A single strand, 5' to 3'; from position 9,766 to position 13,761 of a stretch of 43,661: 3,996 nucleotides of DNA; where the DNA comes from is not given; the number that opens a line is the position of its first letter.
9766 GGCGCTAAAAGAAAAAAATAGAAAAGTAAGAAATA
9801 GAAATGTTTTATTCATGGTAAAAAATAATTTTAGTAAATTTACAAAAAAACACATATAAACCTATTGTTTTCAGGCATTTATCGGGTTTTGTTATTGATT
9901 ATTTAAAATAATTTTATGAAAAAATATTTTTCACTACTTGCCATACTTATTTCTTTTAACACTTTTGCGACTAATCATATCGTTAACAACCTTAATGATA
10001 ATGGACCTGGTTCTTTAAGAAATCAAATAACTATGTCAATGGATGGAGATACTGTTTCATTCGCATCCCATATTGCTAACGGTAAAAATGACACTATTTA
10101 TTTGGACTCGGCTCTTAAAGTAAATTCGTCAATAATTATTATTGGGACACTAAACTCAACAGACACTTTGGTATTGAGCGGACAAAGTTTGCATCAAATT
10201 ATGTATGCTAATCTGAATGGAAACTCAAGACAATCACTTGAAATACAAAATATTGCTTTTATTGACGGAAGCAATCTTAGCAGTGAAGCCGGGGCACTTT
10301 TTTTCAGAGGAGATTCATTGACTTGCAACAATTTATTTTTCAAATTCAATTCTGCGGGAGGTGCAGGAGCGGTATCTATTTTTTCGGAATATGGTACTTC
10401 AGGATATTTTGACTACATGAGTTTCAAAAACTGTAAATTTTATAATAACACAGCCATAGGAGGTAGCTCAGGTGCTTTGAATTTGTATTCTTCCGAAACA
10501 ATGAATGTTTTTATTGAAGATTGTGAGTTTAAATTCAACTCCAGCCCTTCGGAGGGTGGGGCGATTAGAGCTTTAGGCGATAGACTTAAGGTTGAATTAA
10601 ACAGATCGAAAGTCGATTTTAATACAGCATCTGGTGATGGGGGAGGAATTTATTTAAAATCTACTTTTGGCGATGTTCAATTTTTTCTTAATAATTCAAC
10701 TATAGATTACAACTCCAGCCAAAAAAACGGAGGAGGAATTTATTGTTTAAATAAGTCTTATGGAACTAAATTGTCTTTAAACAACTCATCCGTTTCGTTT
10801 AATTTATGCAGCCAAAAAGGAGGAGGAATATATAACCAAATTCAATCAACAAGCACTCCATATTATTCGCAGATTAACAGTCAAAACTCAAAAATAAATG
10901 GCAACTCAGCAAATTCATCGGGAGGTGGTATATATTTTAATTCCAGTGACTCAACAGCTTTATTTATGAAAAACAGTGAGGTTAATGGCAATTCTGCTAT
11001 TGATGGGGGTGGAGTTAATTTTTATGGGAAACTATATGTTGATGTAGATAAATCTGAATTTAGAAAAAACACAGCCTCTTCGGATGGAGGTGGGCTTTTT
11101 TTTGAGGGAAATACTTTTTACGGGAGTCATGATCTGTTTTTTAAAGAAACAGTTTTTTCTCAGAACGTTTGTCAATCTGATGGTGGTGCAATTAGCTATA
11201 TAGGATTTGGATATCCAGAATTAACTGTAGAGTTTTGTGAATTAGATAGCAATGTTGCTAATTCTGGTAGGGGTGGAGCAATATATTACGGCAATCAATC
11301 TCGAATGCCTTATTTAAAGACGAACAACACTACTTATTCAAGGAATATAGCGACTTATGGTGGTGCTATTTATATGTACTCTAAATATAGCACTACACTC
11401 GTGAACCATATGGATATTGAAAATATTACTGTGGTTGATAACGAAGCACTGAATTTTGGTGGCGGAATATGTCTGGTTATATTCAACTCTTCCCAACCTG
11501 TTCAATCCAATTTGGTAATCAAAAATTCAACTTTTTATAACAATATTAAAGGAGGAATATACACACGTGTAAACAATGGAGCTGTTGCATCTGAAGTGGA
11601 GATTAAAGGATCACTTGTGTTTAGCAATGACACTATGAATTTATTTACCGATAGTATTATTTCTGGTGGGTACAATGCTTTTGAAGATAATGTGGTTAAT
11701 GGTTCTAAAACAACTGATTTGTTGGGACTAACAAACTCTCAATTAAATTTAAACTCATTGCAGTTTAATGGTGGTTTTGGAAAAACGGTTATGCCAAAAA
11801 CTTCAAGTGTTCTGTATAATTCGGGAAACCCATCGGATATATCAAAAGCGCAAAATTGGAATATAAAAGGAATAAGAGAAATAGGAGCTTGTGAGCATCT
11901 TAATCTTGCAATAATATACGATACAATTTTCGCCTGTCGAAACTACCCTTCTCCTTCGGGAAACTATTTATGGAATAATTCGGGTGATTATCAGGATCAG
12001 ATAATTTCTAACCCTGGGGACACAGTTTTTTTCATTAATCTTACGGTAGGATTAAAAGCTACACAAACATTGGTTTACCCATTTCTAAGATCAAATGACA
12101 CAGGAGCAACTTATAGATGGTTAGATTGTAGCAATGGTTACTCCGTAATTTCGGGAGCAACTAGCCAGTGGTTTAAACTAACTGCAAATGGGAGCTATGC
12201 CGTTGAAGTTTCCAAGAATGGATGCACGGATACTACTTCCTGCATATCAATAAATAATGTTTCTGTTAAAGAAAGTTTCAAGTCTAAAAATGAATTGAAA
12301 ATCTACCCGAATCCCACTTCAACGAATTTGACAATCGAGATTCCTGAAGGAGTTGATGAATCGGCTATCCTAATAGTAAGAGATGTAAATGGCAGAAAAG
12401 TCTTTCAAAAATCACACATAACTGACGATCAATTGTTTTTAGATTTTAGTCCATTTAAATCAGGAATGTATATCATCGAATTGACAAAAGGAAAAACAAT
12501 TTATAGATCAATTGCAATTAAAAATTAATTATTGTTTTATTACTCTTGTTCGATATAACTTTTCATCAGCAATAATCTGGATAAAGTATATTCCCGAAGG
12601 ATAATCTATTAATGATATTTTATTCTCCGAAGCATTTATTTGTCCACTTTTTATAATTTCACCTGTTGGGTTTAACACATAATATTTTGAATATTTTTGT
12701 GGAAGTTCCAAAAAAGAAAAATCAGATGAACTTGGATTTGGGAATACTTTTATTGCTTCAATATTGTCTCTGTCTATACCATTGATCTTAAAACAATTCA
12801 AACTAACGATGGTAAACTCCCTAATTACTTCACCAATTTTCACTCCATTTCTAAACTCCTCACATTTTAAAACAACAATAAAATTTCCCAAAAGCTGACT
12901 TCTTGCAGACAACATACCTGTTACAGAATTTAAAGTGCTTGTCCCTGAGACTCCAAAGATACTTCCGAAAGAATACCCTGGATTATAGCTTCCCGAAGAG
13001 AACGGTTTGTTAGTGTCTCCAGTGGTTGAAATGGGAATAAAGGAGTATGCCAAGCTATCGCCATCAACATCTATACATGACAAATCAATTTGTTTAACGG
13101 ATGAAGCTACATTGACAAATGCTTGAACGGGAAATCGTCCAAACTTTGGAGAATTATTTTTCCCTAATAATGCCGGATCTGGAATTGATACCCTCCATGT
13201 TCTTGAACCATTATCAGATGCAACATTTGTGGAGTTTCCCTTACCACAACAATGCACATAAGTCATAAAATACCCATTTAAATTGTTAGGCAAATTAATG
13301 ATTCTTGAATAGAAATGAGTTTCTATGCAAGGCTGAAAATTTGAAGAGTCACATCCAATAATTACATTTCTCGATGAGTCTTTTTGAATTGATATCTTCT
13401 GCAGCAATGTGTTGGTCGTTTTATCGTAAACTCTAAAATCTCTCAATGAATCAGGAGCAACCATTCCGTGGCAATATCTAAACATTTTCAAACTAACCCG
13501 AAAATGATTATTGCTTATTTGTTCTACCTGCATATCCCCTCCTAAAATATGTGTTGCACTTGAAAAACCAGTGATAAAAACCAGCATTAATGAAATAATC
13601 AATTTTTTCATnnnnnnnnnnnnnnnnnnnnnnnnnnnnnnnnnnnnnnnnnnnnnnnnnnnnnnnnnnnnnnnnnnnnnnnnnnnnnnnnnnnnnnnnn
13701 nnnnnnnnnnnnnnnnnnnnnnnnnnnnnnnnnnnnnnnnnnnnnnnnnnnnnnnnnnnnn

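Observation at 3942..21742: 17.8-kb array of seven Pmp-like beta-helix modules in six paralogous T9SS-cargo genes, function unknown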

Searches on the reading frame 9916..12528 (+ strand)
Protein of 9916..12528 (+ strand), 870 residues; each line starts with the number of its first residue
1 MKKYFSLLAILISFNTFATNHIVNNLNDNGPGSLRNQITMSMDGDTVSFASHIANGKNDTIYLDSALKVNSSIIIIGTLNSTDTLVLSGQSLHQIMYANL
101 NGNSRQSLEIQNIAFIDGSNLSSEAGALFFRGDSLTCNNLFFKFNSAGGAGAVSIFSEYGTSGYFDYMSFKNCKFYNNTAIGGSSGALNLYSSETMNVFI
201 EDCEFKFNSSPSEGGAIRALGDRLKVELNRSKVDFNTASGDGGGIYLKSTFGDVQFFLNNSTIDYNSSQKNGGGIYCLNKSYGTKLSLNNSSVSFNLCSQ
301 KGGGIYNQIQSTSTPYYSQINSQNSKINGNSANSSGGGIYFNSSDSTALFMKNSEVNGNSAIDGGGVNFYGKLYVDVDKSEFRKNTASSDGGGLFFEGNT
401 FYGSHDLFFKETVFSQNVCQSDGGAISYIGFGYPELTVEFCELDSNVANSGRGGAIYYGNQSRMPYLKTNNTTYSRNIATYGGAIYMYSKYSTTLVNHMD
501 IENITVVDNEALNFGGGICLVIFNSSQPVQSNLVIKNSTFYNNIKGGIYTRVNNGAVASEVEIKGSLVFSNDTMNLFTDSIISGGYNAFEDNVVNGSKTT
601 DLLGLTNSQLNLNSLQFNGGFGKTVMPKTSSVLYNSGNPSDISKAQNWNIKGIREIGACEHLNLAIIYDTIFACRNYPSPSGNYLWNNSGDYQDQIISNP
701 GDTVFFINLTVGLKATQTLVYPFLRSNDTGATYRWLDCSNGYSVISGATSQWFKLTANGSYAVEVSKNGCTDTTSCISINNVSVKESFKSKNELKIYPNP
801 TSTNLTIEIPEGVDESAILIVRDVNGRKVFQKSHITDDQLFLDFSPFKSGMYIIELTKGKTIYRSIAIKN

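Call 3: search_protein_families(library=pfam, proteins=[window:9916-12528:+], max_evalue=0.01)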
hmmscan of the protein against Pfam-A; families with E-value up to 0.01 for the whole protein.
window:9916-12528:+ (870 aa): 2 families
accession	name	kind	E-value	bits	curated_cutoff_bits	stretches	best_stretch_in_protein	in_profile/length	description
PF02415.23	Chlam_PMP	-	1.8e-10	40.4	20.6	0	260-277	1-18/19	Chlamydia polymorphic membrane protein (Chlamydia_PMP) repeat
PF18962.6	Por_Secre_tail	-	4.4e-10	40.1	27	1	796-862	1-69/75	Secretion system C-terminal sorting domain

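Call 4: search_protein_families(library=ncbifam, proteins=[window:9916-12528:+], max_evalue=0.01)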
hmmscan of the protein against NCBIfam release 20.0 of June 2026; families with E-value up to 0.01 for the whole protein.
window:9916-12528:+ (870 aa): 3 families
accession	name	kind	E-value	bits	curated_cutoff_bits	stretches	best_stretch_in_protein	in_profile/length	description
NF038113.1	T9SSA_dep_M36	equivalog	1.9e-10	39.6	885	1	784-865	784-864/869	T9SS-dependent M36 family metallopeptidase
TIGR04183.1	Por_Secre_tail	domain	2.4e-09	37.1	23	1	796-864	1-66/72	T9SS type A sorting domain-containing protein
TIGR01376.1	POMP_repeat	repeat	0.0061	16.4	15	0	410-427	3-20/28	polymorphic outer membrane protein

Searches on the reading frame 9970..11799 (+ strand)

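Call 83: search_protein_families(library=pfam, proteins=[window:9970-11799:+], max_evalue=10)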
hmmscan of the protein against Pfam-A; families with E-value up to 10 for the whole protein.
window:9970-11799:+ (610 aa): 2 families
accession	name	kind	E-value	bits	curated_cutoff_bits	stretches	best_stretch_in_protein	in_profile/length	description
PF02415.23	Chlam_PMP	-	4.2e-12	45.4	20.6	7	242-259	1-18/19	Chlamydia polymorphic membrane protein (Chlamydia_PMP) repeat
PF13229.12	Beta_helix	-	2.4e-05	24.5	25.9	3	303-447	6-151/158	Right handed beta helix region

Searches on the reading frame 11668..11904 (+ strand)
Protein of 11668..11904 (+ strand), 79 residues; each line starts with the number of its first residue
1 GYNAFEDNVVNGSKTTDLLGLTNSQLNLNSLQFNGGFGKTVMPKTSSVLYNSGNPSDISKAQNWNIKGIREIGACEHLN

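Call 49: search_protein_families(library=ncbifam, proteins=[window:11668-11904:+], max_evalue=1)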
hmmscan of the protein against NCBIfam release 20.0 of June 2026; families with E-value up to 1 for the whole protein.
seq(79 aa): 1 family
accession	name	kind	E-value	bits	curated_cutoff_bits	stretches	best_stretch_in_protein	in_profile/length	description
NF041518.1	choice_anch_Q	domain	0.048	13.9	25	1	27-57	3-33/58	choice-of-anchor Q domain-containing protein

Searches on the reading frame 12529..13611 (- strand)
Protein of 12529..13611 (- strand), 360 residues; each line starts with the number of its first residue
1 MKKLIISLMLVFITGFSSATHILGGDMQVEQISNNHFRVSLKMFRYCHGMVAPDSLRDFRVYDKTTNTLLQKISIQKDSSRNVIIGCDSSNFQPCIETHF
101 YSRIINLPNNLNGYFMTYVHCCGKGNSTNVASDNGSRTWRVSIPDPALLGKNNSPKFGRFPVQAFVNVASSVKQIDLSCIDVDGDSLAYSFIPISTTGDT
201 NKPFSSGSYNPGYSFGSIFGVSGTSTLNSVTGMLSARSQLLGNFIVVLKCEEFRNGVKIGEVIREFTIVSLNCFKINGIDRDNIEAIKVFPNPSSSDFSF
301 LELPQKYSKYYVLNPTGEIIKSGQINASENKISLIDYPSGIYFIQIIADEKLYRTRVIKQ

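Call 3: search_protein_families(library=pfam, proteins=[window:12529-13611:-], max_evalue=0.01)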
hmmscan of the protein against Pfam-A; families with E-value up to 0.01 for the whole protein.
window:12529-13611:- (360 aa): 1 family
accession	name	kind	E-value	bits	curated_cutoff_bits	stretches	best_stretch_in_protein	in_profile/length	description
PF18962.6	Por_Secre_tail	-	6e-08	33.3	27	1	289-353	1-69/75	Secretion system C-terminal sorting domain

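Call 4: search_protein_families(library=ncbifam, proteins=[window:12529-13611:-], max_evalue=0.01)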
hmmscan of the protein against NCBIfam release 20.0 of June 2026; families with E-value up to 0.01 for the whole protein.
window:12529-13611:- (360 aa): 2 families
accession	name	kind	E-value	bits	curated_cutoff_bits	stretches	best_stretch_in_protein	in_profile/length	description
TIGR04183.1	Por_Secre_tail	domain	1.1e-10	41.3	23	1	289-360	1-72/72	T9SS type A sorting domain-containing protein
NF038113.1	T9SSA_dep_M36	equivalog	0.00017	19.9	885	1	263-359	768-868/869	T9SS-dependent M36 family metallopeptidase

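Call 43: find_homologous_proteins(query=window:12529-13611:-, max_evalue=0.001)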
Query window:12529-13611:- (360 aa): 39 proteins with E <= 0.001 among 1971 candidates.
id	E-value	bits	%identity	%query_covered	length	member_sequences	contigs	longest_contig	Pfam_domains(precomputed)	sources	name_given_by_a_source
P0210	3.4e-234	794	98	100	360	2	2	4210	PF18962.8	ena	-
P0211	4.3e-141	488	60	100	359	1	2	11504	PF18962.8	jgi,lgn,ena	-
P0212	2.6e-59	219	35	99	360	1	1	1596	PF18962.8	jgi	-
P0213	6.1e-56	208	39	71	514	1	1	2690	PF13585.13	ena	-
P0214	1.5e-51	194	35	100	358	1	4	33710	PF18962.8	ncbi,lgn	ncbi:MAG: T9SS type A sorting domain-containing protein [Flavobacteriales bacterium]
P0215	2.1e-49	187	38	71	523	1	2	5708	PF13585.13,PF13860.13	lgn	-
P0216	4.7e-44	169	36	72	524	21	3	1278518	PF13585.13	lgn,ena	-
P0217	4.5e-41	159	32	79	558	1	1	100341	PF00801.27,PF18962.8,PF18911.7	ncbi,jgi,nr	ncbi:MAG: hypothetical protein COB15_02775 [Flavobacteriales bacterium]|nr:MAG: hypothetical protein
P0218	6.4e-39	152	35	76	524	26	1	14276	PF13585.13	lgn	-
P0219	2.7e-38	150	35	76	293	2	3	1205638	-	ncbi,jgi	jgi:hypothetical protein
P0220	5.8e-37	146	33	76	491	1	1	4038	PF13585.13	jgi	jgi:gliding motility-associated-like protein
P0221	1.0e-35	142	36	76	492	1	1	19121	PF13585.13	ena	-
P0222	2.5e-33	134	34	76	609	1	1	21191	PF13585.13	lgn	-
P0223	8.5e-32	129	33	74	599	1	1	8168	PF13585.13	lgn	-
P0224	2.3e-31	127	34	71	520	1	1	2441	PF13585.13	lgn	-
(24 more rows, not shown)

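Call 44: find_encoding_contigs(protein=P0211, flank=10000, max_places=4)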
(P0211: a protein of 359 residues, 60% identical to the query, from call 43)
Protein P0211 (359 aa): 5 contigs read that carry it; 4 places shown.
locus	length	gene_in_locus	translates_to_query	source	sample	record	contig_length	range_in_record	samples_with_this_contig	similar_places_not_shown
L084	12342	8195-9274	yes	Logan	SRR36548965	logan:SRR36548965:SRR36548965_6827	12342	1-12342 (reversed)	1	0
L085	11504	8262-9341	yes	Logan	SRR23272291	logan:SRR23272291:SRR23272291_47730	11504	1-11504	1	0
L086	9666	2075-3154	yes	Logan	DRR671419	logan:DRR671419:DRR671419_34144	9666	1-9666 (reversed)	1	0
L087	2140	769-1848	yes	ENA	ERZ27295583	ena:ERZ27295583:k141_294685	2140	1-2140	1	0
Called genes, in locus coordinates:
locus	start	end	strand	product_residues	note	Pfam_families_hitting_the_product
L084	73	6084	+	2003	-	PF02415:Chlam_PMP (faint), PF18962:Por_Secre_tail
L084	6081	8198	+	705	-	PF02415:Chlam_PMP (faint), PF18962:Por_Secre_tail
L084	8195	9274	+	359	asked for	PF18962:Por_Secre_tail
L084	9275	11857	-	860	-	PF02415:Chlam_PMP (faint), PF18962:Por_Secre_tail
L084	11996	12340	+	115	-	?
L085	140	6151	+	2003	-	PF02415:Chlam_PMP (faint), PF18962:Por_Secre_tail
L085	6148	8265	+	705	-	PF02415:Chlam_PMP (faint), PF18962:Por_Secre_tail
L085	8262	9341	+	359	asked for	PF18962:Por_Secre_tail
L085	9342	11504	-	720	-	?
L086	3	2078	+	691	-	?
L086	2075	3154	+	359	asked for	PF18962:Por_Secre_tail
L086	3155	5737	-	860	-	PF02415:Chlam_PMP (faint), PF18962:Por_Secre_tail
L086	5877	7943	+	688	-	PF18962:Por_Secre_tail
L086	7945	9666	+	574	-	?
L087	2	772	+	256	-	?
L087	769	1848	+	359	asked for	PF18962:Por_Secre_tail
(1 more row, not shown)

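Call 45: find_encoding_contigs(protein=P0214, flank=10000, max_places=3)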
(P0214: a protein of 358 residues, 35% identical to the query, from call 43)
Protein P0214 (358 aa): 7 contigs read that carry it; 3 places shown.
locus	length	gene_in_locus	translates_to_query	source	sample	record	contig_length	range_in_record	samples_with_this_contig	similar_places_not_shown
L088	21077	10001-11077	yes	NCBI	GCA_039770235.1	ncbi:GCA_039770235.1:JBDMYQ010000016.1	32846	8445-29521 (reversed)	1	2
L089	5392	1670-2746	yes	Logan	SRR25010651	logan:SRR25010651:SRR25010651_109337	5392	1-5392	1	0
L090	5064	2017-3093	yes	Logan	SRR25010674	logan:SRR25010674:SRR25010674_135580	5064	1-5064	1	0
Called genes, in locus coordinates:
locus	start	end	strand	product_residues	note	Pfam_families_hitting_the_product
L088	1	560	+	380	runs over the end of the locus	PF28495:TMEM260_2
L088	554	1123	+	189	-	PF04545:Sigma70_r4 (faint), PF04542:Sigma70_r2, PF08281:Sigma70_r4_2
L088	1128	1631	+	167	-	-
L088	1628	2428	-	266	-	PF16138:DUF4846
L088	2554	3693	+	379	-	PF02771:Acyl-CoA_dh_N, PF02770:Acyl-CoA_dh_M, PF00441:Acyl-CoA_dh_1, PF22924:ACOX_C_alpha1 (faint), PF08028:Acyl-CoA_dh_2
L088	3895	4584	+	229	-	PF18306:LDcluster4, PF03641:Lysine_decarbox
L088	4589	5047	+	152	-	PF03073:TspO_MBR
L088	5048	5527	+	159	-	-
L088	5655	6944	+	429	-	PF00875:DNA_photolyase, PF03441:FAD_binding_7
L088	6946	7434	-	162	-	-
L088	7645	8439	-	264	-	PF02754:CCG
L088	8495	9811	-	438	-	PF12797:Fer4_2 (faint), PF13237:Fer4_10, PF00037:Fer4 (faint), PF12838:Fer4_7 (weak), PF13183:Fer4_8, PF13187:Fer4_9, PF13484:Fer4_16, PF13534:Fer4_17 (weak), +1 more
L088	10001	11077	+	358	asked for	PF18962:Por_Secre_tail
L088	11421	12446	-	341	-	PF28542:DUF8434, PF02470:MlaD, PF04513:Baculo_PEP_C (weak), PF06103:DUF948 (faint), PF28544:Helical_needle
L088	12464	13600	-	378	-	PF01520:Amidase_3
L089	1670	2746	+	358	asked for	PF18962:Por_Secre_tail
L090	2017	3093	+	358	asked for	PF18962:Por_Secre_tail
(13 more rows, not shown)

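Call 55: predict_structure(alignment_id=A3)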
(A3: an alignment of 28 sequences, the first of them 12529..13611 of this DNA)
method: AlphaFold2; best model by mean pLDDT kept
length: 360 residues; sequences in the alignment: 28
mean_pLDDT: 80.0   pTM: 0.67
mean pLDDT of the five models: 80.0, 77.9, 77.6, 76.7, 76.6
residues with pLDDT >= 90: 99; 70-90: 183; 50-70: 58; < 50: 20
segments of 3 or more residues with pLDDT < 50: 14-17, 279-294
pLDDT, mean of each block of 10 residues (from residue 1): 64 53 89 88 80 77 93 91 67 78 91 91 77 75 79 79 79 88 88 86 86 89 90 90 92 88 91 63 37 61 75 82 86 81 84 74
secondary structure, 60 per line:
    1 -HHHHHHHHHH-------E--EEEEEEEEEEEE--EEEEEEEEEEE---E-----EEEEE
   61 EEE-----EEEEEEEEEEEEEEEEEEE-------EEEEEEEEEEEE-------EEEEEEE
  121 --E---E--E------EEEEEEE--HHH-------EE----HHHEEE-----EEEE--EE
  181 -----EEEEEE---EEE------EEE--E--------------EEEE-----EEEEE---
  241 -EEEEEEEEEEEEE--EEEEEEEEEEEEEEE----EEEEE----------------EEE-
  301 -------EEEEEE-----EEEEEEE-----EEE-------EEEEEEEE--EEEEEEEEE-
elements in order: H2-11 E22-33 E36-46 E56-63 E69-87 E95-106 E114-120 E137-143 E165-167 E173-176 E186-191 E195-197 E204-206 E224-227 E233-237 E242-254 E257-271 E276-280 E297-299 E308-313 E319-325 E331-333 E341-348 E351-359

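Call 57: fold_search(model_id=the predicted structure, library=pdb)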
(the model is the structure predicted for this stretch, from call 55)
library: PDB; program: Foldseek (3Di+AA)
matches with E <= 10: 1305; with E <= 0.001: 12
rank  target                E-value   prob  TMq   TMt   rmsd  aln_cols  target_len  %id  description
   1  9g93_A                5.0e-05  0.97  0.18  0.13  23.8       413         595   11  CryoET structure of the in vitro grown Bacillus anthracis Sap S-layer (released 2024-12-18)
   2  6mfa                  1.2e-04  0.96  0.20  0.20  24.5       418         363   10  Fragment of human fibronectin containing the 4th-7th type III domains (released 2019-09-18)
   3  6s9f_A                1.5e-04  0.93  0.17  0.20  24.9       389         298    9  Drosophila OTK, extracellular domains 3-5 (released 2020-03-25)
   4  6rqj_B                1.5e-04  0.90  0.18  0.12  23.4       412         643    9  Structure of human complement C5 complexed with tick inhibitors OmCI, RaCI1 and CirpT1 (released 2020-01-08)
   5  8cml_E                1.6e-04  0.85  0.18  0.12  24.8       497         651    6  Cryo-EM structure of complement C5 in complex with nanobodies UNbC5-1 and UNbC5-2 (released 2023-09-27)
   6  4e0s_A                2.8e-04  0.84  0.17  0.06  23.3       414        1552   10  Crystal Structure of C5b-6 (released 2012-04-18)
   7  5k6y_A                3.7e-04  0.66  0.18  0.17  27.1       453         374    8  Sidekick-2 immunoglobulin domains 1-4, crystal form 2 (released 2016-09-28)
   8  8b0g_A                4.1e-04  0.80  0.17  0.07  24.0       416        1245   10  2C9, C5b9-CD59 structure (released 2023-02-22)
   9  5i5k_B                5.5e-04  0.82  0.20  0.07  22.9       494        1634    8  Structure of complement C5 in complex with eculizumab (released 2016-03-16)
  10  5xwu_C                6.0e-04  0.97  0.22  0.25  16.2       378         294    9  Crystal structure of PTPdelta Ig1-Ig3 in complex with SALM2 LRR-Ig (released 2018-06-06)
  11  5hcc_B                6.3e-04  0.77  0.18  0.12  22.6       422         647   10  Ternary complex of human Complement C5 with Ornithodoros moubata OmCI and Dermacentor andersoni RaCI3. (released 2016-03-30)
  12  5oj2_B                6.7e-04  0.90  0.19  0.12  20.9       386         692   12  Crystal structure of the chicken MDGA1 ectodomain (released 2017-08-23)
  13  7t0r_A                1.2e-03  0.91  0.15  0.15  19.7       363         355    7  Crystal structure of the anti-CD4 adnectin 6940_B01 as a complex with the extracellular domains of CD4 and ibalizumab  (released 2022-01-12)
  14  2qki_A                1.2e-03  0.57  0.16  0.10  22.9       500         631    6  Human C3c in complex with the inhibitor compstatin (released 2007-08-14)
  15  4gh7_D                1.5e-03  0.95  0.19  0.23  22.2       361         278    7  Crystal structure of Anticalin N7A in complex with oncofetal fibronectin fragment Fn7B8 (released 2012-12-26)
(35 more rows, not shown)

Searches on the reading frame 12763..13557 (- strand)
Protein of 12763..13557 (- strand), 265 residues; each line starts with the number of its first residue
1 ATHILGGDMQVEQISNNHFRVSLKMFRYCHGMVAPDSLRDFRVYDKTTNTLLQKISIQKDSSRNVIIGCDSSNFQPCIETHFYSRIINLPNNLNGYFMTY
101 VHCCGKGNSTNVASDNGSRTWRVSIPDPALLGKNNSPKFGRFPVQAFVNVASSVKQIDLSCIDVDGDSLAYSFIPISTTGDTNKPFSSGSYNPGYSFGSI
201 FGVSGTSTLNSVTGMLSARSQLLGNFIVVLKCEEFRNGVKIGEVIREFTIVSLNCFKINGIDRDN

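Call 30: search_protein_families(library=pfam, proteins=[window:12763-13557:-], max_evalue=5)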
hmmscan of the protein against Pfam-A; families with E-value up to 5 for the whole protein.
seq(265 aa): 0 families

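Call 31: search_protein_families(library=ncbifam, proteins=[window:12763-13557:-], max_evalue=5)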
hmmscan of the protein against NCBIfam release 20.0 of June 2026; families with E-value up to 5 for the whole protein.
seq(265 aa): 0 families
